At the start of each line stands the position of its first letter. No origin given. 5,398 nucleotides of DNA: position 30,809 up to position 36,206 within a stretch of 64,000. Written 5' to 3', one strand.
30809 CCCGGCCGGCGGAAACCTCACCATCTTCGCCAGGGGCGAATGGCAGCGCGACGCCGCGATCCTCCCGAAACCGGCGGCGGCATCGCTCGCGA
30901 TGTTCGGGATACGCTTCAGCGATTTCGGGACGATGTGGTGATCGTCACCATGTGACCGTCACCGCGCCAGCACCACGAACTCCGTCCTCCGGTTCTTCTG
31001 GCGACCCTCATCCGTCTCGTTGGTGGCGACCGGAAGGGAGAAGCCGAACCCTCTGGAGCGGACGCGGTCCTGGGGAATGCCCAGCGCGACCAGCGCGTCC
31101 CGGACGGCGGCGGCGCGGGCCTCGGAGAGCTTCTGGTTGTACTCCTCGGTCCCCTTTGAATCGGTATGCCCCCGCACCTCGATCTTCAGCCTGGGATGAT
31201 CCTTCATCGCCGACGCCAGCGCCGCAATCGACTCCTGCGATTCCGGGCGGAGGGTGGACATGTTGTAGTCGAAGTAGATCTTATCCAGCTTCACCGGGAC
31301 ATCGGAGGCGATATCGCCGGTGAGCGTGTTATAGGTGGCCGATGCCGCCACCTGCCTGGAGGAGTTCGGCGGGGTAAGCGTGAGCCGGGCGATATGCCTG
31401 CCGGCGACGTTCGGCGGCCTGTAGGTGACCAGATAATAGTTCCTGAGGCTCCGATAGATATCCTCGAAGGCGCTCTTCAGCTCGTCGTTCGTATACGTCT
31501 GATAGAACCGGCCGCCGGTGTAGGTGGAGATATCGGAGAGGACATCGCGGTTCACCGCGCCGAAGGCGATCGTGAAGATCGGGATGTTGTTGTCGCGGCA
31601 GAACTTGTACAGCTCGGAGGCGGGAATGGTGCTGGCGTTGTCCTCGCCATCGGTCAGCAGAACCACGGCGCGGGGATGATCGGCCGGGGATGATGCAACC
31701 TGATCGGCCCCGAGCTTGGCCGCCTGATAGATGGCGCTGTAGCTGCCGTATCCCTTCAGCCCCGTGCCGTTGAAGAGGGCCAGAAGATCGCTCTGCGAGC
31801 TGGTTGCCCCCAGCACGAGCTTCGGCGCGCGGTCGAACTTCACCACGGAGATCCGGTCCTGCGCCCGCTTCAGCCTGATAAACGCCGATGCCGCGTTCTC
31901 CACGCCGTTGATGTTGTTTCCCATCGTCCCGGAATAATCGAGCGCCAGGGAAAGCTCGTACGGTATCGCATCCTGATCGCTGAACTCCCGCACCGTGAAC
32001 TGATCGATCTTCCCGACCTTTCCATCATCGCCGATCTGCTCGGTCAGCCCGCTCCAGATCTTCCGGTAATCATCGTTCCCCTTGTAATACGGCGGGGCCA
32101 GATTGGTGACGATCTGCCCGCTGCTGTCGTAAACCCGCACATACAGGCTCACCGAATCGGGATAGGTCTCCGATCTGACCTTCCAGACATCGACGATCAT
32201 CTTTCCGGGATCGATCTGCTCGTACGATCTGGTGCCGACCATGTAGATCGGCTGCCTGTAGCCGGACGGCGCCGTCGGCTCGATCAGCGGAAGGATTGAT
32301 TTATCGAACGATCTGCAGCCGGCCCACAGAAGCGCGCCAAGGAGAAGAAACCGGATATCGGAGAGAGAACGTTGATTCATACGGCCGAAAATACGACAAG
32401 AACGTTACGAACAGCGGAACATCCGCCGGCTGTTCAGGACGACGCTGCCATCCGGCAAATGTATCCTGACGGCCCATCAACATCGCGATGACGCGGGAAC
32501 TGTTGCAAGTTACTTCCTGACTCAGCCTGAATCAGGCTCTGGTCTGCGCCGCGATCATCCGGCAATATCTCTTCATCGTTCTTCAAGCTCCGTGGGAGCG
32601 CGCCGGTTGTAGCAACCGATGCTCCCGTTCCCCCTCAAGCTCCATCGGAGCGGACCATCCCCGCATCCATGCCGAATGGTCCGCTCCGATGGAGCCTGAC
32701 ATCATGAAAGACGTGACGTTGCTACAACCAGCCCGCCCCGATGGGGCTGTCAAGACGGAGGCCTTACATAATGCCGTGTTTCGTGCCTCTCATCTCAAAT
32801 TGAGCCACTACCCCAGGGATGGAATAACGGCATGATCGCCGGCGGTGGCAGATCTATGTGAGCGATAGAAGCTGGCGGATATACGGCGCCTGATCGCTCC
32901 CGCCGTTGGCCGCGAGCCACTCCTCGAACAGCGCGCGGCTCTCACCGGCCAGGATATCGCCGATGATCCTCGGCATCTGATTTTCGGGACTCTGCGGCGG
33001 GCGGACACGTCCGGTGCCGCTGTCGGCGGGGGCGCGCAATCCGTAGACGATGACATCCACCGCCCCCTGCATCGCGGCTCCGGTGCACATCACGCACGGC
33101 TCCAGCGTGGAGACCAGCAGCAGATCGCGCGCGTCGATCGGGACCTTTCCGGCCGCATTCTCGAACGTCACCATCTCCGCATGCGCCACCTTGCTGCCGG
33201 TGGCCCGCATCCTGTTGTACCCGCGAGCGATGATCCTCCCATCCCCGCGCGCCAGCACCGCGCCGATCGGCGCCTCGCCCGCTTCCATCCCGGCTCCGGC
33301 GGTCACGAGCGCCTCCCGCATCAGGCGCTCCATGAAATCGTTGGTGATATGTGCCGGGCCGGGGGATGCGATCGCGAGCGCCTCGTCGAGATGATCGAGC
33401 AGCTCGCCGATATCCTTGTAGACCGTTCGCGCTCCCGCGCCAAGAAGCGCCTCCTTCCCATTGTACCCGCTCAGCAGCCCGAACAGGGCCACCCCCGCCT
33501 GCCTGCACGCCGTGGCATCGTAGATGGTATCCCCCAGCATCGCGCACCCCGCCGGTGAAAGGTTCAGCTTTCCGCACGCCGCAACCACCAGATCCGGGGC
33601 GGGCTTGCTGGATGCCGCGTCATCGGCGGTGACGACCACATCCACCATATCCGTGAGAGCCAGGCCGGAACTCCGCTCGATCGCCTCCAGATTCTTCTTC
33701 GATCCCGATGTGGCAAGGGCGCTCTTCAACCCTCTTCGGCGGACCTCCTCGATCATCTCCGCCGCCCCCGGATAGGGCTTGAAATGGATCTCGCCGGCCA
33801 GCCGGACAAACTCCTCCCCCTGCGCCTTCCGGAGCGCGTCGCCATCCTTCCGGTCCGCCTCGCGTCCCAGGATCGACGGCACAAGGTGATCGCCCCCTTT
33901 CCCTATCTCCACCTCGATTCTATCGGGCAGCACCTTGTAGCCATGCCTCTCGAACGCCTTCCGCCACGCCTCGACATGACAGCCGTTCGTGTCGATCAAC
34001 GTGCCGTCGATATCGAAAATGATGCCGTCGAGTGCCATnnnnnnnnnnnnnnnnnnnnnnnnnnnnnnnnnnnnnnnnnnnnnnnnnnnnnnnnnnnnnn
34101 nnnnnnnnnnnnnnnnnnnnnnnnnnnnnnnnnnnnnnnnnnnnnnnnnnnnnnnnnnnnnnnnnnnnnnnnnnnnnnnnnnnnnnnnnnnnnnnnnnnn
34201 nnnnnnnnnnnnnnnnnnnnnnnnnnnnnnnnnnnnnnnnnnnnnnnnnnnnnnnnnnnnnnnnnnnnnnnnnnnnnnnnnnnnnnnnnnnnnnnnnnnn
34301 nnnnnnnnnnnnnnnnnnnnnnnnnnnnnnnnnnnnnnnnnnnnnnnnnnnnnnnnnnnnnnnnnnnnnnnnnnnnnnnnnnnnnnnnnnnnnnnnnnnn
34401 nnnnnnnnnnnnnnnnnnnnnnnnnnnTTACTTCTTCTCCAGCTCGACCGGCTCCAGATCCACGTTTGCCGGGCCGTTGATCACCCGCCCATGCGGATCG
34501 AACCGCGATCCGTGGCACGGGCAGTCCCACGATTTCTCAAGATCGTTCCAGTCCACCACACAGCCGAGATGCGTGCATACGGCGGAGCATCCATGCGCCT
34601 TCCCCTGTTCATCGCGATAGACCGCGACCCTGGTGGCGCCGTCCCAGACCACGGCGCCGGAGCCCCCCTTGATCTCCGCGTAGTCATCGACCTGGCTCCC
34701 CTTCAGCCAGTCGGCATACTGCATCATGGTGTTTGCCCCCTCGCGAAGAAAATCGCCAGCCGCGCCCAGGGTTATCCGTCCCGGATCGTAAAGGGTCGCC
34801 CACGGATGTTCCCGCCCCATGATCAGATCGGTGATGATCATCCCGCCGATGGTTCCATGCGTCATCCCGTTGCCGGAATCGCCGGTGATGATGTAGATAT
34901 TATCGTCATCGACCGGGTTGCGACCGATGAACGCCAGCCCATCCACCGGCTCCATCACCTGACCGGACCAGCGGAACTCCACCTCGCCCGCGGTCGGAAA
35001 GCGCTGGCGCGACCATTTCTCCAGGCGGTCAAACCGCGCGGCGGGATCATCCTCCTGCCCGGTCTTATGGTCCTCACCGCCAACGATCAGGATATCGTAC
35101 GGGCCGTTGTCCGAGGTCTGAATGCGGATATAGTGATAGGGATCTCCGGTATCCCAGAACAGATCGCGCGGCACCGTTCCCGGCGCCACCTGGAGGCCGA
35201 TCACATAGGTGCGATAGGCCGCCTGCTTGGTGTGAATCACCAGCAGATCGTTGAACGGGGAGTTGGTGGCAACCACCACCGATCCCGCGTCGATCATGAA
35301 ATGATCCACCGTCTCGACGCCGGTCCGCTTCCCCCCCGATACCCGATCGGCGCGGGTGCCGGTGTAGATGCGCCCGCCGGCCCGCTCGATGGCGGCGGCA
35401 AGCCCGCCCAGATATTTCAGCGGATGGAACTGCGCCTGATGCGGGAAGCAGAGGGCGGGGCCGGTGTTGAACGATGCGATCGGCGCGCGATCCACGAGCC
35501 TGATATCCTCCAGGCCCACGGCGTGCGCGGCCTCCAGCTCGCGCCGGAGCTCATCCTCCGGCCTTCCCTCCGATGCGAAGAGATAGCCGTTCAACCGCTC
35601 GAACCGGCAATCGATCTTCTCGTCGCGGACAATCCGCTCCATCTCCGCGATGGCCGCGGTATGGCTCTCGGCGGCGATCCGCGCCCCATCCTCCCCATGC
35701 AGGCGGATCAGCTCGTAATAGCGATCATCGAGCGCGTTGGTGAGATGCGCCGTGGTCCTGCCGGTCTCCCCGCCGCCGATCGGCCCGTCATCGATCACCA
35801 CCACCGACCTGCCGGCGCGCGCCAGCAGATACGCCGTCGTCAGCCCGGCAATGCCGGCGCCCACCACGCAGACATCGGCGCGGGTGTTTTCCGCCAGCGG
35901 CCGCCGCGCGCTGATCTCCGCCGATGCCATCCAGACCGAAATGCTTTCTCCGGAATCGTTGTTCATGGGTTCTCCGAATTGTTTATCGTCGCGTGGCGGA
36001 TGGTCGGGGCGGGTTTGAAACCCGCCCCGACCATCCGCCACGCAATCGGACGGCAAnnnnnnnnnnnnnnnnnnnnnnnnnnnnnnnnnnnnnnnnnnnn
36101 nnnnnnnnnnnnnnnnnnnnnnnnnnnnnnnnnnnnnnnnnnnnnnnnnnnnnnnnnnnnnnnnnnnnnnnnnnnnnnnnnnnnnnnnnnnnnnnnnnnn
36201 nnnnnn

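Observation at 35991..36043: Perfect 53-nt palindrome immediately upstream of the FAD-oxidoreductase/Rieske fusion gene; related palindromes donate stop codons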

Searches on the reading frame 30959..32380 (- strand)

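Call 49: search_protein_families(library=pfam, proteins=[window:30959-32380:-], max_evalue=0.00001)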
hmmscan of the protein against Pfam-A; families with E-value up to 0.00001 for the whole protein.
window:30959-32380:- (473 aa): 5 families
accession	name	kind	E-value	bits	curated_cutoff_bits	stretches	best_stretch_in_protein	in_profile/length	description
PF00691.25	OmpA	-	7.1e-25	87.7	27.2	1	369-464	1-98/98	OmpA family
PF00092.34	VWA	-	2.3e-12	47.9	23.8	1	145-305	4-172/174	von Willebrand factor type A domain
PF13519.12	VWA_2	-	1e-09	39.4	27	1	145-246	3-107/107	von Willebrand factor type A domain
PF05359.17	DUF748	-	2e-08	33.2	50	1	364-409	877-922/1037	Domain of Unknown Function (DUF748)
PF13768.12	VWA_3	-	3.9e-07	30.7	27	1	142-292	2-153/155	von Willebrand factor type A domain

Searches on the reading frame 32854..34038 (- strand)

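Call 35: search_protein_families(library=pfam, proteins=[window:32854-34038:-], max_evalue=0.001)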
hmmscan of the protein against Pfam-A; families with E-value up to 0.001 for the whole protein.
window:32854-34038:- (394 aa): 6 families
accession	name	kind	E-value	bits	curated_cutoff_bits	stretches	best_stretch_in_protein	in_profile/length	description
PF00702.32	Hydrolase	-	2.1e-31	110.2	26.4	1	4-182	2-191/191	haloacid dehalogenase-like hydrolase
PF13419.12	HAD_2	-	1.2e-30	107.3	23.8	1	6-186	1-176/178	Haloacid dehalogenase-like hydrolase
PF00383.29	dCMP_cyt_deam_1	-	4.6e-18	65.4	25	1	237-333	5-101/102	Cytidine and deoxycytidylate deaminase zinc-binding region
PF14437.12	MafB19-deam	-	5.4e-16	59.2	27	1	237-337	4-104/142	MafB19-like deaminase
PF12710.13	HAD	-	3.4e-09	37.8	27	1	6-139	1-142/189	haloacid dehalogenase-like hydrolase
PF13242.12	Hydrolase_like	-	1e-05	25.7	22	1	144-212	3-74/75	HAD-hyrolase-like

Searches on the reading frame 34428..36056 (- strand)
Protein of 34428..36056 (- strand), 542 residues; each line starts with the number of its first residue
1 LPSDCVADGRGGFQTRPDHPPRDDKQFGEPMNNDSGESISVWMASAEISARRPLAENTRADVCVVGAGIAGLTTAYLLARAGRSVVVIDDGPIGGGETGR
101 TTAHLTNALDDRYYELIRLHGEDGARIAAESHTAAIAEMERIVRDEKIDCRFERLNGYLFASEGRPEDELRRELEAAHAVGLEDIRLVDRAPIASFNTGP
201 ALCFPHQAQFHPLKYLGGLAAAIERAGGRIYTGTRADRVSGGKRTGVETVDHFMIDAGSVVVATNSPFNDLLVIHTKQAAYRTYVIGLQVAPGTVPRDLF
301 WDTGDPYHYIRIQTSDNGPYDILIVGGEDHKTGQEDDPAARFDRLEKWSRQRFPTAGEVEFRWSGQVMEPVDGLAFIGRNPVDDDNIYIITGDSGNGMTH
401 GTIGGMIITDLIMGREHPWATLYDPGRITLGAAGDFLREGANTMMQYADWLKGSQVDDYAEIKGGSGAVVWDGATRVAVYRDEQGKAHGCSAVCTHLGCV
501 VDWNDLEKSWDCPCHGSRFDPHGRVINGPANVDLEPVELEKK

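Call 16: find_encoding_contigs(protein=window:34428-35966:-, flank=10000, max_places=10)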
Protein window:34428-35966:- (512 aa): 1 contig read that carries it; 1 place shown.
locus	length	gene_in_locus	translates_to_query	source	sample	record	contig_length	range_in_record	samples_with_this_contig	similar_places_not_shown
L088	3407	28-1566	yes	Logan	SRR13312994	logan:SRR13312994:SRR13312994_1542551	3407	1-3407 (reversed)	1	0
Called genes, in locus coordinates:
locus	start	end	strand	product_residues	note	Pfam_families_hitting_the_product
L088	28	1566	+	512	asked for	PF01266:DAO, PF01494:FAD_binding_3 (weak), PF01946:Thi4 (faint), PF07992:Pyr_redox_2 (faint), PF12831:FAD_oxidored (weak), PF13450:NAD_binding_8, PF00355:Rieske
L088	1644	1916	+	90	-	-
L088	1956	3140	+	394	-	PF00702:Hydrolase, PF12710:HAD, PF13419:HAD_2, PF13242:Hydrolase_like (faint), PF00383:dCMP_cyt_deam_1, PF14437:MafB19-deam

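Call 21: find_homologous_proteins(query=window:34428-36056:-, max_evalue=1e-30)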
Query window:34428-36056:- (542 aa): 8000 proteins with E <= 1e-30 among 8000 candidates; the best 120 are listed.
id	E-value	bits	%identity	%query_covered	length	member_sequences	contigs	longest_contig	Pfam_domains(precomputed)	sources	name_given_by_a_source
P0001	0.0e+0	1191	100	94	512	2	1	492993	PF01946.24,PF01266.31,PF13450.13,PF07992.21,PF00355.33,PF01494.26,PF12831.14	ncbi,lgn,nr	ncbi:MAG: Glycine/D-amino acid oxidase [Chlorobi bacterium]|nr:Glycine/D-amino acid oxidase [Chlorob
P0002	5.0e-255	866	72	94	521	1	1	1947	PF01946.24,PF01266.31,PF13450.13,PF00890.31,PF07992.21,PF00355.33,PF01494.26,PF12831.14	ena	-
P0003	1.4e-250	851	71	94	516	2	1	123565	PF01266.31,PF13450.13,PF00890.31,PF07992.21,PF00355.33,PF01494.26,PF12831.14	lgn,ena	-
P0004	1.2e-249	848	71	94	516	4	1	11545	PF01266.31,PF13450.13,PF00890.31,PF00355.33,PF01494.26,PF12831.14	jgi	jgi:glycine/D-amino acid oxidase-like deaminating enzyme/nitrite reductase/ring-hydroxylating ferred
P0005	2.1e-247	841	70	94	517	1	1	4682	PF01946.24,PF01266.31,PF13450.13,PF07992.21,PF00355.33,PF01494.26,PF12831.14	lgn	-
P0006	4.0e-237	807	68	94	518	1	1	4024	PF01266.31,PF13450.13,PF07992.21,PF00355.33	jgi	jgi:glycine/D-amino acid oxidase-like deaminating enzyme/nitrite reductase/ring-hydroxylating ferred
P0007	1.0e-234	799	67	94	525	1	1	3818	PF01946.24,PF01266.31,PF01593.31,PF13450.13,PF00890.31,PF07992.21,PF00355.33,PF12831.14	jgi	jgi:glycine/D-amino acid oxidase-like deaminating enzyme/nitrite reductase/ring-hydroxylating ferred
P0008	4.6e-230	783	68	93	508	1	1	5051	PF01266.31,PF13450.13,PF00890.31,PF00355.33,PF12831.14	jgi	jgi:glycine/D-amino acid oxidase-like deaminating enzyme/nitrite reductase/ring-hydroxylating ferred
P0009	9.1e-229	779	66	94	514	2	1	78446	PF01266.31,PF13450.13,PF00890.31,PF07992.21,PF00355.33,PF12831.14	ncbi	-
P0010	7.5e-228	776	64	94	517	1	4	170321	PF01266.31,PF01593.31,PF13450.13,PF00890.31,PF07992.21,PF03486.21,PF00355.33,PF12831.14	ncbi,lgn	-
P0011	1.2e-222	759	64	94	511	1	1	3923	PF01946.24,PF01266.31,PF13450.13,PF00355.33,PF01494.26,PF12831.14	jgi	jgi:glycine/D-amino acid oxidase-like deaminating enzyme/nitrite reductase/ring-hydroxylating ferred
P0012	6.4e-222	757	63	94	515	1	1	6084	PF01946.24,PF01266.31,PF13450.13,PF00890.31,PF07992.21,PF00355.33,PF01494.26,PF12831.14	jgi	jgi:glycine/D-amino acid oxidase-like deaminating enzyme/nitrite reductase/ring-hydroxylating ferred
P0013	9.5e-222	756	64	94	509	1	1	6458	PF01266.31,PF01593.31,PF13450.13,PF00890.31,PF07992.21,PF03486.21,PF00355.33,PF01494.26,PF12831.14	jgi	jgi:glycine/D-amino acid oxidase-like deaminating enzyme/nitrite reductase/ring-hydroxylating ferred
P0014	2.6e-221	754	64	94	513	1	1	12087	PF01266.31,PF13450.13,PF07992.21,PF00355.33,PF12831.14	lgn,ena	-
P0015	4.0e-221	754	64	94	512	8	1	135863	PF01266.31,PF13450.13,PF07992.21,PF00355.33,PF12831.14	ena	-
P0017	1.1e-220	752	88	66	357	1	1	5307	PF01266.31,PF00355.33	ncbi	ncbi:MAG: FAD-dependent oxidoreductase, partial [Bacteroidota bacterium]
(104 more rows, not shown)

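Call 22: find_encoding_contigs(protein=P0017, flank=10000, max_places=4)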
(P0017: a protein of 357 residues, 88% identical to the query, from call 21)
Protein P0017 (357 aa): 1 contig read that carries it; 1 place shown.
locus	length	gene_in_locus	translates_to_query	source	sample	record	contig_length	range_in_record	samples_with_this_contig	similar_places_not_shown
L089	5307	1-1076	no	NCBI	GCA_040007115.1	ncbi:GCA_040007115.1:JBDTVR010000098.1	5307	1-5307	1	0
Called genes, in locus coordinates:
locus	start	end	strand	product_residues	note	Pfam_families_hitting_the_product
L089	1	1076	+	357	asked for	PF01266:DAO, PF00355:Rieske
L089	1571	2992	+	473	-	PF00092:VWA, PF13519:VWA_2, PF13768:VWA_3 (weak), PF05359:DUF748 (weak), PF00691:OmpA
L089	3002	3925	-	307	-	-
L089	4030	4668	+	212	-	PF00730:HhH-GPD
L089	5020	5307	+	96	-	PF01595:CNNM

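Call 23: find_encoding_contigs(protein=P0003, flank=10000, max_places=4)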
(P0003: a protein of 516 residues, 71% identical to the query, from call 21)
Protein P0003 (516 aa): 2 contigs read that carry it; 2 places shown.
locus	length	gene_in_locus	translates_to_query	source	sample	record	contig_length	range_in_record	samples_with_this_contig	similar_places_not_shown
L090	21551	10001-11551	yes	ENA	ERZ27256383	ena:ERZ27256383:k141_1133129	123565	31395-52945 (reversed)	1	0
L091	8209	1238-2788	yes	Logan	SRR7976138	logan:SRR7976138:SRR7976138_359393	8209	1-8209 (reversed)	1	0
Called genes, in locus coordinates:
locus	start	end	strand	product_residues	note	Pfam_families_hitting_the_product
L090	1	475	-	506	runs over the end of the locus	PF05762:VWA_CoxE (weak), PF00092:VWA, PF13519:VWA_2, PF13768:VWA_3, PF00691:OmpA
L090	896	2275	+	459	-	PF03448:MgtE_N, PF00571:CBS, PF01769:MgtE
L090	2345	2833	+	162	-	PF04120:Iron_permease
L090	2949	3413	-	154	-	-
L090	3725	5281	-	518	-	PF01336:tRNA_anti-codon, PF00152:tRNA-synt_2, PF01409:tRNA-synt_2d (faint)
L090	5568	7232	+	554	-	PF14344:DUF4397 (weak), PF18962:Por_Secre_tail (faint), PF14344:DUF4397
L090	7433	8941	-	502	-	PF08442:ATP-grasp_2, PF13549:ATP-grasp_5 (faint), PF24948:Citrate_synth_N, PF00549:Ligase_CoA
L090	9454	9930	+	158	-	PF04248:NTP_transf_9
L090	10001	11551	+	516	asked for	PF00890:FAD_binding_2 (weak), PF01266:DAO, PF01494:FAD_binding_3 (weak), PF07992:Pyr_redox_2 (faint), PF12831:FAD_oxidored (weak), PF13450:NAD_binding_8, PF00355:Rieske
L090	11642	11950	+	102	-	-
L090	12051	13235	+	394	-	PF00702:Hydrolase, PF13419:HAD_2, PF13242:Hydrolase_like (weak), PF00383:dCMP_cyt_deam_1, PF14437:MafB19-deam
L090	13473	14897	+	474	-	PF00092:VWA, PF13519:VWA_2, PF13768:VWA_3, PF05359:DUF748 (faint), PF00691:OmpA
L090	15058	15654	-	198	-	-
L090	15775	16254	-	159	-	PF02566:OsmC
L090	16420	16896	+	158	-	PF00075:RNase_H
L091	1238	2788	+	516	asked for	PF00890:FAD_binding_2 (weak), PF01266:DAO, PF01494:FAD_binding_3 (weak), PF07992:Pyr_redox_2 (faint), PF12831:FAD_oxidored (weak), PF13450:NAD_binding_8, PF00355:Rieske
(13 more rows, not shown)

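Call 35: search_protein_families(library=pfam, proteins=[window:34428-35966:-], max_evalue=0.001)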
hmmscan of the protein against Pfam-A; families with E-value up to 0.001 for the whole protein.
window:34428-35966:- (512 aa): 9 families
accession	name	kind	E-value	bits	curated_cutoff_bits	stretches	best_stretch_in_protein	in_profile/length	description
PF01266.30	DAO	-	7.4e-56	190.6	27.9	1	31-381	1-353/353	FAD dependent oxidoreductase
PF00355.32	Rieske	-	1.2e-12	48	20.3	1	432-504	11-84/88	Rieske [2Fe-2S] domain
PF13450.12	NAD_binding_8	-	1.9e-08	34.9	21.9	1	34-68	1-35/68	NAD(P)-binding Rossmann-like domain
PF12831.13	FAD_oxidored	-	7.2e-07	29.3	27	1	31-81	1-48/416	FAD dependent oxidoreductase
PF01494.25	FAD_binding_3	-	8.4e-06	25.7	22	1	30-59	2-31/349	FAD binding domain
PF01946.23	Thi4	-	2e-05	24.4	26.2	1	25-67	13-57/235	Thi4 family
PF07992.20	Pyr_redox_2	-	2.4e-05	24.4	26.1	1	31-62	2-33/291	Pyridine nucleotide-disulphide oxidoreductase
PF00890.30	FAD_binding_2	-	4.1e-05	23.4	20.4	1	31-67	1-37/414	FAD binding domain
PF03486.20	HI0933_like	-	0.00091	19.2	50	0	31-63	2-34/244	HI0933-like protein Rossmann domain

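Call 78: find_related_loci(query=window:34428-35966:-, collection=metagenome_contigs, flank=3000)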
Query window:34428-35966:- (512 aa) in metagenome_contigs; peptide patterns used: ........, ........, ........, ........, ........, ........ (x = any residue, [..] = any of these).
183 stretches matched a pattern; 133 encode a relative of the query (tblastn E <= 1e-3); the best 80 are kept; 80 distinct loci.
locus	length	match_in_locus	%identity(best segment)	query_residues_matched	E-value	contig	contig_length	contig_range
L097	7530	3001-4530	71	1-508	0e+0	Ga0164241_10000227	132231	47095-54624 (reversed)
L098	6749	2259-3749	62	10-507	0e+0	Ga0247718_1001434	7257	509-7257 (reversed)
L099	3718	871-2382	60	1-504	0e+0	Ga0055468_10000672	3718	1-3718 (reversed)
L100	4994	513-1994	61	11-506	0e+0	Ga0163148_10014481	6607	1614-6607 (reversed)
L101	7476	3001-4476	62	11-504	0e+0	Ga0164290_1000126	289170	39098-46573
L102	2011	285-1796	57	1-504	0e+0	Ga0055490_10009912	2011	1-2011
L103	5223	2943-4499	58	1-508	0e+0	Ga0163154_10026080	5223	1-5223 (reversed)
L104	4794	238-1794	58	1-508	0e+0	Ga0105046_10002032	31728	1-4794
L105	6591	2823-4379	58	1-508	0e+0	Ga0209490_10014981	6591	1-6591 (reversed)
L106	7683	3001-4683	59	1-501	0e+0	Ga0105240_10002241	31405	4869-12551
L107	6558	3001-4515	56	1-507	0e+0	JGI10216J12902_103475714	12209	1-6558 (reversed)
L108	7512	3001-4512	54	6-511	0e+0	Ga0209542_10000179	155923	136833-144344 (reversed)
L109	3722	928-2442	55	1-508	0e+0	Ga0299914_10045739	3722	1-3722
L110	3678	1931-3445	54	5-510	0e+0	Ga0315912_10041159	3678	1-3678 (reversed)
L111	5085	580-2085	55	5-501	6e-179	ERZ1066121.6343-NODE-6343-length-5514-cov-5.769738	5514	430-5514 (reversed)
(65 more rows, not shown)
